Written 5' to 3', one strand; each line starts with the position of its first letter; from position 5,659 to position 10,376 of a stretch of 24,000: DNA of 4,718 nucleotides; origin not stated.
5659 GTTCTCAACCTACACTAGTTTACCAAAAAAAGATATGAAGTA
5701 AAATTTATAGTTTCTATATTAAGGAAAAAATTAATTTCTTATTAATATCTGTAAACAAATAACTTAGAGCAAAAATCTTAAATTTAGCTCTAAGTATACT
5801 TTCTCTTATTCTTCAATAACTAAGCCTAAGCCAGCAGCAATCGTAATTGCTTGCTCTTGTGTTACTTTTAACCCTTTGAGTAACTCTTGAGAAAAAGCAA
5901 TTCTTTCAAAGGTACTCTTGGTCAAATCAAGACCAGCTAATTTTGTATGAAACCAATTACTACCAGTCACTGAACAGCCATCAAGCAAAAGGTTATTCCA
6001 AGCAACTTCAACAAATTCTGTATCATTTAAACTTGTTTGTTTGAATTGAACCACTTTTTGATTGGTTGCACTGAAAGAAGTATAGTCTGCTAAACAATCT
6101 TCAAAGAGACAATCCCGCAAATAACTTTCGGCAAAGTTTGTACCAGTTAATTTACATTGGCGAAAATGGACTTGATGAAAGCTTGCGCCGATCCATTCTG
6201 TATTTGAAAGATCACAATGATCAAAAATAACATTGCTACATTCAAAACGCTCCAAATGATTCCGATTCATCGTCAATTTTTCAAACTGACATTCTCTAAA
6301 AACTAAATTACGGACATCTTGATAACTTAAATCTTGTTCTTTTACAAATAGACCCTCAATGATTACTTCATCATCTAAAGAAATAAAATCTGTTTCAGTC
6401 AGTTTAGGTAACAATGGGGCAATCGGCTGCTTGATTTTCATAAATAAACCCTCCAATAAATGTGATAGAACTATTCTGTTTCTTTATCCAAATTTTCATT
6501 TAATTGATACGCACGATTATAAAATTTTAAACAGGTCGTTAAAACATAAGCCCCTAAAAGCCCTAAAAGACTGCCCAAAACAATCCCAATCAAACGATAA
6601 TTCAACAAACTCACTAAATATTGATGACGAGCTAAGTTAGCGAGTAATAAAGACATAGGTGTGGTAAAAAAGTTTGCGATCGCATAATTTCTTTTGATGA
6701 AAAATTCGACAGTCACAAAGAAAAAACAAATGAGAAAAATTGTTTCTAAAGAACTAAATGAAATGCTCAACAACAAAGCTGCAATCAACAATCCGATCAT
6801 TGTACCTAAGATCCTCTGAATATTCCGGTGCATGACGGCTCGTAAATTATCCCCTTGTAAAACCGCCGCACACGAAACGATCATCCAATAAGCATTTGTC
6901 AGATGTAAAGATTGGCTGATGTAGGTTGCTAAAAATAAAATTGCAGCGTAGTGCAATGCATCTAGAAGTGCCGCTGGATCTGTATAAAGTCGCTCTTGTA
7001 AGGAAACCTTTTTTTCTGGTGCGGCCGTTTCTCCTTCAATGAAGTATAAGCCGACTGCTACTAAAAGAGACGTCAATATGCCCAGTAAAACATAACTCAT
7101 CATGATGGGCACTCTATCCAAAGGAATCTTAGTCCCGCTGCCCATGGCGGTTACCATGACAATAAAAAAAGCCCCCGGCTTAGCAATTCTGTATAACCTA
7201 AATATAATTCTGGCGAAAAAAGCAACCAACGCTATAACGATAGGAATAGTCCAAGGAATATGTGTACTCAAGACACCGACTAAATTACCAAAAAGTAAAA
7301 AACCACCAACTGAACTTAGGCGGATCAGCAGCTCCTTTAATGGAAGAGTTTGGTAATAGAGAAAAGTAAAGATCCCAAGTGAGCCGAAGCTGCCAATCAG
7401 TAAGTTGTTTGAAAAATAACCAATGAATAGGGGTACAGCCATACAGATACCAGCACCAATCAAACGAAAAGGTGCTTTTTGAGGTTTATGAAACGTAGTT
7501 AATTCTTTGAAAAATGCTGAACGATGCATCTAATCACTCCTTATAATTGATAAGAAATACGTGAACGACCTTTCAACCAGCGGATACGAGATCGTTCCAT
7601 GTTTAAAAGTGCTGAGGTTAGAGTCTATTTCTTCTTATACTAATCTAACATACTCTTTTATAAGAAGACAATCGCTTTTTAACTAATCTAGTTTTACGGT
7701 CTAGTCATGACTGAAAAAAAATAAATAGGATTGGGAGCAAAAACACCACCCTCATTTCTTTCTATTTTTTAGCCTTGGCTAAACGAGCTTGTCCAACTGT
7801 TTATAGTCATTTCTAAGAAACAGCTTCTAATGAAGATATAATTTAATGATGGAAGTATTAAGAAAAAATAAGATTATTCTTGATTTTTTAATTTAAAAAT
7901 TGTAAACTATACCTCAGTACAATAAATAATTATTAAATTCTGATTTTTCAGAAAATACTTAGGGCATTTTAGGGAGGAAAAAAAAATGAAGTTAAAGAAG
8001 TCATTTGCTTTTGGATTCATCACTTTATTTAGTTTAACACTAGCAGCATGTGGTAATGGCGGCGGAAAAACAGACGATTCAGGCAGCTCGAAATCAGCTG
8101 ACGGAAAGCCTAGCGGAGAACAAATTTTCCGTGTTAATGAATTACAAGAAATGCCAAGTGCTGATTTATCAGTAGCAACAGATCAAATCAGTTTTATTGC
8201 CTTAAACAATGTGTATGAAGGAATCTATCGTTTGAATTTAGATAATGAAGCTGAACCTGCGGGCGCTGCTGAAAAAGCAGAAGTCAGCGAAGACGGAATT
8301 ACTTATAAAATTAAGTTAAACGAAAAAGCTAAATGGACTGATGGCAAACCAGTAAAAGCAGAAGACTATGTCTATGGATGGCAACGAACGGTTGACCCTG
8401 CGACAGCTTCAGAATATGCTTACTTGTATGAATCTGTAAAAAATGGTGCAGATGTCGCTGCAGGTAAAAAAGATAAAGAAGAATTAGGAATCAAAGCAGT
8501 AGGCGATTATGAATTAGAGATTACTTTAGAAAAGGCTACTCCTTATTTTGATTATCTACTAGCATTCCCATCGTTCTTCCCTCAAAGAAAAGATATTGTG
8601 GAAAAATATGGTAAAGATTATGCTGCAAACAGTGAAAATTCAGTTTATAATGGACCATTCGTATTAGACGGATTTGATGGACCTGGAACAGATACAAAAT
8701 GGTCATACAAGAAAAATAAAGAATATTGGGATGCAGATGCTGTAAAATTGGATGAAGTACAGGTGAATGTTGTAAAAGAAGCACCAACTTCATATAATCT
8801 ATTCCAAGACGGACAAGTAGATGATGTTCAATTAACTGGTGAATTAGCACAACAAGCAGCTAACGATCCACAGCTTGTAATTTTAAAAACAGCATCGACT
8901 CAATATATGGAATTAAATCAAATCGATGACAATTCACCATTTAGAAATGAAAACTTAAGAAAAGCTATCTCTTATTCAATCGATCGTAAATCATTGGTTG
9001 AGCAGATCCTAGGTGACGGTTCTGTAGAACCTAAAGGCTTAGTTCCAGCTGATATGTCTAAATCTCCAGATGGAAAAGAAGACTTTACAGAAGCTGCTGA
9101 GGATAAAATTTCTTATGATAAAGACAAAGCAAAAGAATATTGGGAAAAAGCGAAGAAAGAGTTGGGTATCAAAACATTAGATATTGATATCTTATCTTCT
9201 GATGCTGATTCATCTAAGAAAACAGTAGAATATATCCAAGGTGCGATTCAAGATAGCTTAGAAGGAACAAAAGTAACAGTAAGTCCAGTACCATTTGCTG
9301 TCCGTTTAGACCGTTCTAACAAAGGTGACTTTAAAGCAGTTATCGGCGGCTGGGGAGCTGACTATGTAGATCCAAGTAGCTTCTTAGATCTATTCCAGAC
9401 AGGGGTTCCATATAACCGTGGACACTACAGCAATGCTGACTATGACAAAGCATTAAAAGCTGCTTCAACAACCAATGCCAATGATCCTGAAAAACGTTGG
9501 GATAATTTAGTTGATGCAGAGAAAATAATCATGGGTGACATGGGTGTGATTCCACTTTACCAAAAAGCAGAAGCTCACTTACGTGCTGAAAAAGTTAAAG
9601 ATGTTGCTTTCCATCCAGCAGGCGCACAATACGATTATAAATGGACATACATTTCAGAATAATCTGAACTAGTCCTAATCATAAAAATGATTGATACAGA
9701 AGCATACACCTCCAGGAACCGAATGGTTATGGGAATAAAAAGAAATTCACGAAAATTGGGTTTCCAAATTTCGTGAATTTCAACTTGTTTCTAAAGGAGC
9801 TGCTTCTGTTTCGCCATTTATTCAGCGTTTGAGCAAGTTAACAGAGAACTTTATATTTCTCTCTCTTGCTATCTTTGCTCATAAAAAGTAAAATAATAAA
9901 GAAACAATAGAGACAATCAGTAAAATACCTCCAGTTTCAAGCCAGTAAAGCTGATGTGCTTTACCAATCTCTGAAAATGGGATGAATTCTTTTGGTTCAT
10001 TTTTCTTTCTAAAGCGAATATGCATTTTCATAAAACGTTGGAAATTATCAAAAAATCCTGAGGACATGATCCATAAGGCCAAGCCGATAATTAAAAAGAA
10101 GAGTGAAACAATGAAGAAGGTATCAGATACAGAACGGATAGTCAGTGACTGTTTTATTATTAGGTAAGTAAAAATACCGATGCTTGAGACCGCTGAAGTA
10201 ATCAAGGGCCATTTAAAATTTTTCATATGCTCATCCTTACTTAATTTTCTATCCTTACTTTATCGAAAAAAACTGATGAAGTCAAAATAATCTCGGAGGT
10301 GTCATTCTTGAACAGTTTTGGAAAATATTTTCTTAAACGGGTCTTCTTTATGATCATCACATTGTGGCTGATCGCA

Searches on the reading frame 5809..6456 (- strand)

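Call 65: search_protein_families(library=pfam, proteins=[window:5809-6456:-], max_evalue=0.00001)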
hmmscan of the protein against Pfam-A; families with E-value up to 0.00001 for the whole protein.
window:5809-6456:- (216 aa): 4 families
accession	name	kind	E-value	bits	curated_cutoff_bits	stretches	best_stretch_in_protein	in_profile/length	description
PF13599.13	Pentapeptide_4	-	4.4e-23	81.6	38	1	91-168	1-78/78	Pentapeptide repeat region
PF00805.28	Pentapeptide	-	2.9e-09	36.8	20.2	1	78-114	3-39/40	Pentapeptide repeats (8 copies)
PF13576.12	Pentapeptide_3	-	7.2e-08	33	27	0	75-116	3-47/48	Pentapeptide repeats (9 copies)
PF23894.2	LD_SV2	-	2.9e-07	31.2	29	0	92-155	26-89/92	SV2A/B/C luminal domain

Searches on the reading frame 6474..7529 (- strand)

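Call 65: search_protein_families(library=pfam, proteins=[window:6474-7529:-], max_evalue=0.00001)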
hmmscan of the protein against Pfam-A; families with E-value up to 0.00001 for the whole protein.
window:6474-7529:- (352 aa): 1 family
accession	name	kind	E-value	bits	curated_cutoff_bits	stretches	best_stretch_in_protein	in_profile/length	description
PF13515.12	FUSC_2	-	8.8e-27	94.2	25.6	1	200-325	1-125/126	Fusaric acid resistance protein-like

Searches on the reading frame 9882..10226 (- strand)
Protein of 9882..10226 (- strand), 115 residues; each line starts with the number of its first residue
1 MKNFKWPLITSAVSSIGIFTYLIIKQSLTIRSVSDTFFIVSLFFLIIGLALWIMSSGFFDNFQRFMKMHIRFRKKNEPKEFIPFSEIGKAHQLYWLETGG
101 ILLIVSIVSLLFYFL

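Call 51: search_protein_families(library=pfam, proteins=[window:9882-10226:-], max_evalue=0.001)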
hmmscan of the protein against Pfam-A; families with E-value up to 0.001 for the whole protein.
window:9882-10226:- (115 aa): 1 family
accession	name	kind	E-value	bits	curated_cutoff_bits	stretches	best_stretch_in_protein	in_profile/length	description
PF13038.11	DUF3899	-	1e-07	32.7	23.4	1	35-110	2-87/88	Domain of unknown function (DUF3899)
